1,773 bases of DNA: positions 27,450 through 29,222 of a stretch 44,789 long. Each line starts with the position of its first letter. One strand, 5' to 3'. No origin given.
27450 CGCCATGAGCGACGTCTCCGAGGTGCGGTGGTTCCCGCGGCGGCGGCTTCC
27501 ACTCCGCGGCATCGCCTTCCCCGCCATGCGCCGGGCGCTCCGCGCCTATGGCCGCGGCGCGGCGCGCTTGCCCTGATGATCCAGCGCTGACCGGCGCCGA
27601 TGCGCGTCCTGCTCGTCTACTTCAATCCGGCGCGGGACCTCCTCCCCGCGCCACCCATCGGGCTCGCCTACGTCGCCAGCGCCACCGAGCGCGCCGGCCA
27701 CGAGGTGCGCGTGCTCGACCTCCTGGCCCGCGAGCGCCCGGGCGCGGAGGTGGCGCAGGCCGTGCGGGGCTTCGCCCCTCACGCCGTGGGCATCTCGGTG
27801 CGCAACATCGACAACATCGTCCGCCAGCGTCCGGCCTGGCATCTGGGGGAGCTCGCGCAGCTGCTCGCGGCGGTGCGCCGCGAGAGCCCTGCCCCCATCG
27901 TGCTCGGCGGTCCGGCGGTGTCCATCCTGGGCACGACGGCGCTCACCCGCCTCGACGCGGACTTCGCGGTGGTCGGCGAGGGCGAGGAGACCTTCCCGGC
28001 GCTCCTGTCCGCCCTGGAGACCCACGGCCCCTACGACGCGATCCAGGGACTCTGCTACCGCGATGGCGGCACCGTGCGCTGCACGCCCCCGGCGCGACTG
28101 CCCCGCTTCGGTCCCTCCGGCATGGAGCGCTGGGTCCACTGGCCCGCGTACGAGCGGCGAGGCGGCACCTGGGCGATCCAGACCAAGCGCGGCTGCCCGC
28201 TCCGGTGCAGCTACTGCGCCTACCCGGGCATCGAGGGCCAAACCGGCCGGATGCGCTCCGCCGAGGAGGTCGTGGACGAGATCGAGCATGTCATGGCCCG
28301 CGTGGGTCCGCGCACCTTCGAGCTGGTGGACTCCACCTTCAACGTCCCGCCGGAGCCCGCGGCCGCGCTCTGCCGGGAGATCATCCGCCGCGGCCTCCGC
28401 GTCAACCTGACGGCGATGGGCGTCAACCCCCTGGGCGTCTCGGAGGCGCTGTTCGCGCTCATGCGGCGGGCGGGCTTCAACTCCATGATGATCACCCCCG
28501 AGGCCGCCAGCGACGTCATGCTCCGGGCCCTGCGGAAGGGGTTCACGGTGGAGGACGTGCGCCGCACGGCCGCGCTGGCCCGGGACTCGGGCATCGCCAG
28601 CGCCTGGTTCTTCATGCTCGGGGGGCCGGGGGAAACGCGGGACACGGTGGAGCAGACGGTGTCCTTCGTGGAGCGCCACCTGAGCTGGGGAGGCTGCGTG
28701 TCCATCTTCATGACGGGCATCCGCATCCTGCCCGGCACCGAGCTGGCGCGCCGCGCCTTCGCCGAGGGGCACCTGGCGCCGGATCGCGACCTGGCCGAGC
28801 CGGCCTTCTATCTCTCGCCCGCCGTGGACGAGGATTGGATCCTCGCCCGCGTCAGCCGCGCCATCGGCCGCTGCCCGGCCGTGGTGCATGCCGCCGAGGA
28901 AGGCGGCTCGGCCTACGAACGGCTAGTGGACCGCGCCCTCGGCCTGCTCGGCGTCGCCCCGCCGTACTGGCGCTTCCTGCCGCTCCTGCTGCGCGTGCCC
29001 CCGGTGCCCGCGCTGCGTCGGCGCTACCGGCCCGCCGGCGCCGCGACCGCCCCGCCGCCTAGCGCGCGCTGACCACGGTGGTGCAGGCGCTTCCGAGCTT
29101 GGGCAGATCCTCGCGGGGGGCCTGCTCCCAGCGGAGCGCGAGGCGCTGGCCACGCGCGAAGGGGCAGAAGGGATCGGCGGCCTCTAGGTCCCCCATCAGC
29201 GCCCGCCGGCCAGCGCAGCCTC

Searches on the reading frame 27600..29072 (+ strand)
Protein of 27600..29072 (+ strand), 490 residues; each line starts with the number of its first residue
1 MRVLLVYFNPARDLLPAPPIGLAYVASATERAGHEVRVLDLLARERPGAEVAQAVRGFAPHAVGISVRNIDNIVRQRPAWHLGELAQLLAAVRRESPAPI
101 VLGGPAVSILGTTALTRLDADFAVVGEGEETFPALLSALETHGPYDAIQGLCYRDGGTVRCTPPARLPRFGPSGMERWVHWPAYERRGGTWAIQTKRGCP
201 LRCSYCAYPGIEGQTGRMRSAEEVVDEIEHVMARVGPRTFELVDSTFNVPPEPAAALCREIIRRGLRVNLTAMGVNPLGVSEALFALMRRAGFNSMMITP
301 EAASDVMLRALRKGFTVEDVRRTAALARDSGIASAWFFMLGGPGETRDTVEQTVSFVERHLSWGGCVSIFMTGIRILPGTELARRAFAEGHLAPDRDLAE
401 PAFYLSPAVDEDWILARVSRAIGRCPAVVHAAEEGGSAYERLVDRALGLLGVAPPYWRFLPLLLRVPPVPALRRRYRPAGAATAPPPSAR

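Call 3: search_protein_families(library=ncbifam, proteins=[window:27600-29072:+], max_evalue=0.01)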
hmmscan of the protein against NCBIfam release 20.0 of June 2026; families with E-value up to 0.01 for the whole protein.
window:27600-29072:+ (490 aa): 30 families (the best 25 are shown)
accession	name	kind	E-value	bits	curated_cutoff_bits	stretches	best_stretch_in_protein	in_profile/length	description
TIGR04072.2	rSAM_ladder_B12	equivalog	1.3e-98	330.6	360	1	2-435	1-421/443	lipid biosynthesis B12-binding/radical SAM protein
TIGR04385.1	B12_rSAM_cofa1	equivalog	6.5e-58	197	450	1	19-404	20-412/438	B12 lower ligand biosynthesis radical SAM protein BzaD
TIGR04428.1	B12_rSAM_trp_MT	equivalog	4e-37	127.8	500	2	173-385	199-420/558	tryptophan 2-C-methyltransferase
TIGR02026.1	BchE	equivalog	2.3e-30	105.9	481.35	1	18-356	21-361/497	magnesium-protoporphyrin IX monomethyl ester anaerobic oxidative cyclase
TIGR04479.1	bcpD_PhpK_rSAM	subfamily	1.8e-29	102.5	600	1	23-359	76-408/504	PhpK family radical SAM P-methyltransferase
TIGR04013.1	B12_SAM_MJ_1487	hypoth_equivalog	4.7e-28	98.1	251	2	85-233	59-194/382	TIGR04013 family B12-binding domain/radical SAM domain-containing protein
TIGR04014.1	B12_SAM_MJ_0865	equivalog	1.4e-27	96.6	360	1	94-387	65-359/434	methyl-coenzyme M reductase glutamine C-methyltransferase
NF050148.1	rSAM_ApyD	equivalog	2.4e-27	95.6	750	1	18-363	24-369/645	RiPP biosynthesis radical SAM protein ApyD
TIGR03471.1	HpnJ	equivalog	2.3e-25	89.4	577.6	1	192-397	199-398/472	hopanoid biosynthesis associated radical SAM protein HpnJ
TIGR04367.1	HpnR_B12_rSAM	equivalog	9.3e-23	80.5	650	1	15-335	18-328/490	hopanoid C-3 methylase HpnR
TIGR04295.1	B12_rSAM_oligo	hypoth_equivalog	1.5e-18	66.7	400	1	16-270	22-274/422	TIGR04295 family B12-binding domain-containing radical SAM protein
NF045585.1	rSAM_slr0320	equivalog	1.5e-17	63.4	775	1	95-395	136-446/511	photosystem II high light acclimation radical SAM protein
NF038361.1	rSAM_Sden_1168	equivalog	2.3e-16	59.4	575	1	179-393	271-480/560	Sden_1168 family B12-binding radical SAM P-methyltransferase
TIGR03975.1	rSAM_ocin_1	subfamily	4.5e-15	55.2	281.85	1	89-356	148-426/606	RiPP maturation radical SAM C-methyltransferase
NF033070.1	rSAM_AprD4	equivalog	6.6e-15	54.9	500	1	183-397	190-401/456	AprD4 family radical SAM diol-dehydratase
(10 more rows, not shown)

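Call 4: search_protein_families(library=pfam, proteins=[window:27600-29072:+], max_evalue=0.01)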
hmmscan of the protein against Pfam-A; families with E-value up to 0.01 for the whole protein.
window:27600-29072:+ (490 aa): 2 families
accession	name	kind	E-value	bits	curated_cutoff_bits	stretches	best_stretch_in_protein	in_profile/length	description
PF04055.27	Radical_SAM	-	1.6e-24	87.4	29.5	1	195-357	3-166/166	Radical SAM superfamily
PF02310.24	B12-binding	-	4.7e-19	68.9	32.1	1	17-136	12-121/121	B12 binding domain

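Call 18: find_homologous_proteins(query=window:27600-29072:+, max_evalue=1e-10)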
Query window:27600-29072:+ (490 aa): 2970 proteins with E <= 1e-10 among 8000 candidates; the best 120 are listed.
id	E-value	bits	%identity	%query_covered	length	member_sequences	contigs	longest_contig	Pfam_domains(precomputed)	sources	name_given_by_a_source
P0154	0.0e+0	1074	98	100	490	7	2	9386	PF04055.28,PF02310.25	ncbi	-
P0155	3.5e-288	974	90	97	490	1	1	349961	PF04055.28,PF02310.25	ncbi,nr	ncbi:MAG: cobalamin B12-binding domain-containing protein [Candidatus Rokubacteria bacterium]|nr:cob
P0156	6.5e-263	891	82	98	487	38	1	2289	PF04055.28,PF02310.25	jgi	-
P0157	1.7e-248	844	79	98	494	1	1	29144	PF04055.28,PF02310.25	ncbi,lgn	-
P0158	6.4e-243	825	77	98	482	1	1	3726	PF04055.28,PF02310.25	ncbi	-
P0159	7.3e-241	818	77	97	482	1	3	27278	PF04055.28,PF02310.25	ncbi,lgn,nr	ncbi:MAG: radical SAM protein [Candidatus Rokubacteria bacterium]|nr:radical SAM protein [Candidatus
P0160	1.9e-240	817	77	97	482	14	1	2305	PF04055.28,PF02310.25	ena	-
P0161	8.3e-239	812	77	99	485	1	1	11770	PF04055.28,PF02310.25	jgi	jgi:radical SAM superfamily enzyme YgiQ (UPF0313 family)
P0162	8.8e-239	811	76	98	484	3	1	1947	PF04055.28,PF02310.25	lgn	-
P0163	9.6e-239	811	76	97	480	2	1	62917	PF04055.28,PF02310.25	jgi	jgi:radical SAM superfamily enzyme YgiQ (UPF0313 family)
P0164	2.1e-237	807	77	98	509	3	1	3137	PF04055.28,PF02310.25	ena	-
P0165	2.3e-237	807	75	98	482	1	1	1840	PF04055.28,PF02310.25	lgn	-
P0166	3.3e-233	793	75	97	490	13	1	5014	PF04055.28,PF02310.25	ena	-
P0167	3.6e-231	786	73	98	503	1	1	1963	PF04055.28,PF02310.25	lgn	-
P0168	9.4e-231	785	73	98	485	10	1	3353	PF04055.28,PF02310.25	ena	-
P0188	4.5e-214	730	68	97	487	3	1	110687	PF04055.28,PF02310.25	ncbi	ncbi:MAG: B12-binding domain-containing radical SAM protein [Acidiferrobacterales bacterium]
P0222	9.9e-196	669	62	98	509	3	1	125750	PF04055.28,PF02310.25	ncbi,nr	ncbi:MAG: cobalamin B12-binding domain-containing protein [Verrucomicrobia bacterium]|nr:cobalamin B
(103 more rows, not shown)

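Call 19: find_related_loci(query=window:27600-29072:+, collection=genome_contigs, flank=8000)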
Query window:27600-29072:+ (490 aa) in genome_contigs; peptide patterns used: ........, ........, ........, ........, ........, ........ (x = any residue, [..] = any of these).
80 stretches matched a pattern; 19 encode a relative of the query (tblastn E <= 1e-3); 19 distinct loci.
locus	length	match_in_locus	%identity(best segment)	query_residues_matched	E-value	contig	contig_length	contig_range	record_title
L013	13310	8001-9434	82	1-478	0e+0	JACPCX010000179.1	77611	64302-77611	MAG: Candidatus Rokuibacteriota bacterium isolate NC_groundwater_294_Ag_S-0.65um_70_18 S6_GD2017_2_S65_scaffold_473, who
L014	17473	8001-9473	76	1-490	0e+0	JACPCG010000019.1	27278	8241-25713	MAG: Candidatus Rokuibacteriota bacterium isolate NC_groundwater_277_Ag_S-0.2um_71_17 S5_GD2017_2_S2_scaffold_976, whole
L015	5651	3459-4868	68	1-471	0e+0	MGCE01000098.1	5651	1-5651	MAG: Candidatus Rokubacteria bacterium RIFCSPLOWO2_02_FULL_72_37 rifcsplowo2_02_scaffold_27969, whole genome shotgun seq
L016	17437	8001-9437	71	1-480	0e+0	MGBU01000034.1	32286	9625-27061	MAG: Candidatus Rokubacteria bacterium GWA2_73_35 gwa2_scaffold_15121, whole genome shotgun sequence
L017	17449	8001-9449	60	1-488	0e+0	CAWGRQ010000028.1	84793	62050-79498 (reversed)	MAG: Terriglobia bacterium isolate MFD05942.bin.2.344 genome assembly, contig: contig_40282, whole genome shotgun sequen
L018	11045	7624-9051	58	1-475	0e+0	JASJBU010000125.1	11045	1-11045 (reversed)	MAG: Gammaproteobacteria bacterium isolate MO_103.B15 MO_103.c_1170, whole genome shotgun sequence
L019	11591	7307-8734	58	1-475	0e+0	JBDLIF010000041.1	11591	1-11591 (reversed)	MAG: Pseudomonadota bacterium isolate MAG016 MAG016_41, whole genome shotgun sequence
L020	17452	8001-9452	63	1-481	1e-179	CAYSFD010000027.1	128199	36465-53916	MAG TPA_asm: uncultured Enterobacteriaceae bacterium isolate binchicken_co165_176 genome assembly, contig: k141_243603,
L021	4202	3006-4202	67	1-399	0e+0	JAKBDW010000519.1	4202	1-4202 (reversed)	MAG: Proteobacteria bacterium isolate BP6.bin131 NODE_50675_length_4202_cov_1.063067, whole genome shotgun sequence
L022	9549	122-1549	54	1-473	3e-174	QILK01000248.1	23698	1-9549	MAG: Gammaproteobacteria bacterium isolate SZUA-21 Ga0063293_10001338, whole genome shotgun sequence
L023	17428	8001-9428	54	1-473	1e-172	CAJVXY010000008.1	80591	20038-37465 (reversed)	MAG TPA_asm: uncultured Acidiferrobacteraceae bacterium isolate DRR093004_bin.13_MetaBAT_v2.12.1_MAG genome assembly, co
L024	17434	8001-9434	60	1-481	2e-172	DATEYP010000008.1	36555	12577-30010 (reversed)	MAG TPA_asm: Acidiferrobacterales bacterium isolate SMAG_U8448 k141_216881, whole genome shotgun sequence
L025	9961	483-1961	55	1-488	9e-167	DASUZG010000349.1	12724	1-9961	MAG TPA_asm: Azonexus sp. isolate SMAG_U1916 k141_197027, whole genome shotgun sequence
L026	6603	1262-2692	58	1-480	2e-165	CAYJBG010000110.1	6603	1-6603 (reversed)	MAG TPA_asm: uncultured Acidiferrobacterales bacterium isolate ERP119705_co9_483 genome assembly, contig: NODE_18344_len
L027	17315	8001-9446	57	1-476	8e-164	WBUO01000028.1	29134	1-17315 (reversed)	MAG: Dechloromonas sp. isolate SB18 contig_844, whole genome shotgun sequence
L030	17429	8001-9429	57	1-475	3e-152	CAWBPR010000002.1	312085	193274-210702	MAG: uncultured Gammaproteobacteria bacterium isolate MFD03804.bin.2.3 genome assembly, contig: contig_11682, whole geno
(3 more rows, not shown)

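Call 35: search_protein_families(library=pfam, proteins=[L014:6025-7116:+, L014:10056-11234:+, L017:6123-7727:-, L017:9641-10789:+, L020:5733-6902:+, L020:6914-7963:+, L024:7383-7988:+, L024:9480-10466:-, L027:9806-11080:+, L018:6808-7563:-], max_evalue=0.0001)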
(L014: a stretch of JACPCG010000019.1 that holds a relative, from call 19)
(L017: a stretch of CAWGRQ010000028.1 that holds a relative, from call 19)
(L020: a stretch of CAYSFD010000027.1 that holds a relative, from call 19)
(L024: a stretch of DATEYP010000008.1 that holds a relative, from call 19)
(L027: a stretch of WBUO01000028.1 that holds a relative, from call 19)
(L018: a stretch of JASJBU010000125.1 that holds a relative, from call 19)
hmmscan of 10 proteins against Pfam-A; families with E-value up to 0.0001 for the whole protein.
L014:6025-7116:+ (363 aa): 1 family
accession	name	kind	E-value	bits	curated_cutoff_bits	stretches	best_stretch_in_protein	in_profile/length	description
PF04371.20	PAD_porph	-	2e-112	376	25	1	25-352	1-321/321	Porphyromonas-type peptidyl-arginine deiminase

L014:10056-11234:+ (392 aa): 1 family
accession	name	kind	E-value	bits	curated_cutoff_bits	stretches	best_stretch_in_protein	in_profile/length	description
PF00990.26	GGDEF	-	1.1e-08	35.5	23.8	1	235-389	16-161/161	Diguanylate cyclase, GGDEF domain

L017:6123-7727:- (534 aa): 4 families
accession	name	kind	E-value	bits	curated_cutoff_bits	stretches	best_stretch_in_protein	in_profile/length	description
PF00561.26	Abhydrolase_1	-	4e-34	118.8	25.8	1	128-363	2-244/245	alpha/beta hydrolase fold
PF12697.13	Abhydrolase_6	-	5.4e-28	99.6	26.3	1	129-367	1-214/217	Alpha/beta hydrolase family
PF12146.15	Hydrolase_4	-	1.4e-21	77.3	27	1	126-362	4-237/239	Serine aminopeptidase, S33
PF00975.26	Thioesterase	-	2.1e-07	31.8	26.4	1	135-227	8-103/226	Thioesterase domain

L017:9641-10789:+ (382 aa): 0 families

L020:5733-6902:+ (389 aa): 4 families
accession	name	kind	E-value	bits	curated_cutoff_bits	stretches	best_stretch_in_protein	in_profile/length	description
PF00583.31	Acetyltransf_1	-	1.3e-21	77.5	20.7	2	101-191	31-116/116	Acetyltransferase (GNAT) family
PF13508.13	Acetyltransf_7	-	7.6e-16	58.7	27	2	107-192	6-83/84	Acetyltransferase (GNAT) domain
PF13673.13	Acetyltransf_10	-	2.2e-09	37.8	23.6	0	105-191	32-107/128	Acetyltransferase (GNAT) domain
PF13302.13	Acetyltransf_3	-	3.3e-06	28.3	25.4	0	301-376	66-137/138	Acetyltransferase (GNAT) domain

L020:6914-7963:+ (349 aa): 1 family
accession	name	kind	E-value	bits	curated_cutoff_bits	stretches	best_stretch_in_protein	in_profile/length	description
PF04909.20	Amidohydro_2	-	2.6e-40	139.5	26.4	1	75-334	59-289/289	Amidohydrolase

L024:7383-7988:+ (201 aa): 1 family
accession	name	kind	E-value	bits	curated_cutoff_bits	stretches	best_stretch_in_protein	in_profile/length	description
PF02036.22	SCP2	-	2.2e-15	57.3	21.3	1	84-174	13-101/101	SCP-2 sterol transfer family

L024:9480-10466:- (328 aa): 1 family
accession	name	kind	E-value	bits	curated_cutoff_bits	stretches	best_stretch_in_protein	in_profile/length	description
PF01136.24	Peptidase_U32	-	9.5e-13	48.4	22.4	1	121-281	22-189/233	Peptidase family U32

L027:9806-11080:+ (424 aa): 3 families
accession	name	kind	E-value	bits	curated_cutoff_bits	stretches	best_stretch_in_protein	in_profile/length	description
PF13487.12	HD_5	-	6.2e-27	94.8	27.2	1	170-320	17-170/170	HD domain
PF11871.13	DUF3391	-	5.3e-24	85.7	27.8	1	6-136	3-136/136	Domain of unknown function (DUF3391)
PF01966.28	HD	-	5.2e-12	46.5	22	1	168-287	2-114/116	HD domain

L018:6808-7563:- (251 aa): 0 families

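Call 36: search_protein_families(library=pfam, proteins=[L023:4640-5656:-, L023:5653-6645:-, L023:6655-7590:-, L023:9610-10995:-, L023:11469-12971:-, L024:10391-11431:-, L024:11498-12193:-, L024:5932-7416:-, L030:2310-3629:-, L030:7172-7789:-], max_evalue=0.0001)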
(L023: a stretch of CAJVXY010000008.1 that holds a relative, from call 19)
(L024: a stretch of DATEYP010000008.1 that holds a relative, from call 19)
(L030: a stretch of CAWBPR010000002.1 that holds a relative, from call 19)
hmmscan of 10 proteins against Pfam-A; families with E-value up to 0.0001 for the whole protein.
L023:4640-5656:- (338 aa): 1 family
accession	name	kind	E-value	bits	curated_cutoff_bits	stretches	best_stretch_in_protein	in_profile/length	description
PF01136.24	Peptidase_U32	-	2.1e-67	227.2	22.4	1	83-338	3-233/233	Peptidase family U32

L023:5653-6645:- (330 aa): 2 families
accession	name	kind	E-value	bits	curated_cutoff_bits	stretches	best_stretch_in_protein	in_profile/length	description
PF16199.10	Radical_SAM_C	-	5.7e-30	103.7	31.9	1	211-293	1-83/85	Radical_SAM C-terminal domain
PF04055.27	Radical_SAM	-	5.1e-19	69.5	29.5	1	43-205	9-165/166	Radical SAM superfamily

L023:6655-7590:- (311 aa): 1 family
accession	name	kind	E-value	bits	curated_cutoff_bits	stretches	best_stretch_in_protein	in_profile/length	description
PF02668.22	TauD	-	3.7e-18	66.8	27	1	111-294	80-266/267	Taurine catabolism dioxygenase TauD, TfdA family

L023:9610-10995:- (461 aa): 1 family
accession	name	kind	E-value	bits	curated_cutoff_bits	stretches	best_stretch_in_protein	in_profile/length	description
PF00990.26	GGDEF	-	5.3e-43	147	23.8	1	288-444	2-161/161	Diguanylate cyclase, GGDEF domain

L023:11469-12971:- (500 aa): 2 families
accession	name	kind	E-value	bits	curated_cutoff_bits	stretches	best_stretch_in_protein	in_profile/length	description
PF01136.24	Peptidase_U32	-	5.6e-88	294.6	22.4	1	121-391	9-232/233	Peptidase family U32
PF16325.11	Peptidase_U32_C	-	8.8e-18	64.7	28.2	1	406-483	2-81/83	Peptidase family U32 C-terminal domain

L024:10391-11431:- (346 aa): 1 family
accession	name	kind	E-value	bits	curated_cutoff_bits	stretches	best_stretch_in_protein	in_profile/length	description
PF01136.24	Peptidase_U32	-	4.7e-65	219.6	22.4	1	91-343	3-230/233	Peptidase family U32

L024:11498-12193:- (231 aa): 1 family
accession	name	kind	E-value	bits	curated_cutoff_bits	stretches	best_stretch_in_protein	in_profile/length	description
PF04055.27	Radical_SAM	-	5.1e-11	43.4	29.5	1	48-207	2-155/166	Radical SAM superfamily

L024:5932-7416:- (494 aa): 2 families
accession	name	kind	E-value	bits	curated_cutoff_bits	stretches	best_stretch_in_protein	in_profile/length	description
PF04055.27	Radical_SAM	-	1.4e-21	77.8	29.5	1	75-249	2-165/166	Radical SAM superfamily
PF06969.22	HemN_C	-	6.9e-09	36.1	24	1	401-470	1-67/67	HemN C-terminal domain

L030:2310-3629:- (439 aa): 2 families
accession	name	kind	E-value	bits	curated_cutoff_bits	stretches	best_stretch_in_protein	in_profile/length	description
PF01136.24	Peptidase_U32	-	2.4e-89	299.1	22.4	1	78-333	4-232/233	Peptidase family U32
PF16325.11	Peptidase_U32_C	-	7.7e-19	68.1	28.2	1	348-429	2-83/83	Peptidase family U32 C-terminal domain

L030:7172-7789:- (205 aa): 0 families

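Call 41: search_solved_structures(query=window:27600-29072:+, max_evalue=0.001)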
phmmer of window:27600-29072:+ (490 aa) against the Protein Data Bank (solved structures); distinct sequences matched with E-value up to 0.001: 13.
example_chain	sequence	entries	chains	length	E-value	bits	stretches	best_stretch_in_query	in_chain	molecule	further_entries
6wte_A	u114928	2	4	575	1.2e-30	110.1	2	173-383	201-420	B12-binding domain-containing protein | Tryptophan-C2-methyltransferase containing B12-binding domain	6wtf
9ccb_A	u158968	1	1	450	1.9e-14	56.6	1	101-383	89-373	Radical SAM core domain-containing protein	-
6fd2_B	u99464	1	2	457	1.1e-11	47.5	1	187-394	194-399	Putative apramycin biosynthetic oxidoreductase 4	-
7kdx_A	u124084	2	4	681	1.4e-07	33.9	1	80-253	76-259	Methyltransferase TokK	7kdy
9n1b_A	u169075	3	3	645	1.7e-07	33.7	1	79-351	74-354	Radical SAM protein | Radical SAM enzyme CysS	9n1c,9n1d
5fep_A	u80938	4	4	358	0.00059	22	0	195-360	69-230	[FeFe] hydrogenase maturase subunit HydE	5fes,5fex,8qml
3ciw_A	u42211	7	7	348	0.00059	22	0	195-360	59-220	FeFe-Hydrogenase maturase | [FeFe] hydrogenase maturase subunit HydE | Biotin synthetase, putative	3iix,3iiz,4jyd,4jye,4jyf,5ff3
7o1o_A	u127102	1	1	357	0.0007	21.8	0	195-360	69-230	[FeFe] hydrogenase maturase subunit HydE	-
8qmk_A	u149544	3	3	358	0.0007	21.8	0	195-360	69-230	[FeFe] hydrogenase maturase subunit HydE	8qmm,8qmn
5few_A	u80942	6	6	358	0.0007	21.8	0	195-360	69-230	[FeFe] hydrogenase maturase subunit HydE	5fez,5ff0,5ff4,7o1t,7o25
3cix_A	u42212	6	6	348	0.0007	21.8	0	195-360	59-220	FeFe-Hydrogenase maturase | [FeFe] hydrogenase maturase subunit HydE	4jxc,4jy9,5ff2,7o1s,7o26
7o1p_A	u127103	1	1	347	0.0007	21.8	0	195-360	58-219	[FeFe] hydrogenase maturase subunit HydE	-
4jy8_A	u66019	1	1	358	0.00071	21.7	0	195-360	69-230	FEFE-HYDROGENASE MATURASE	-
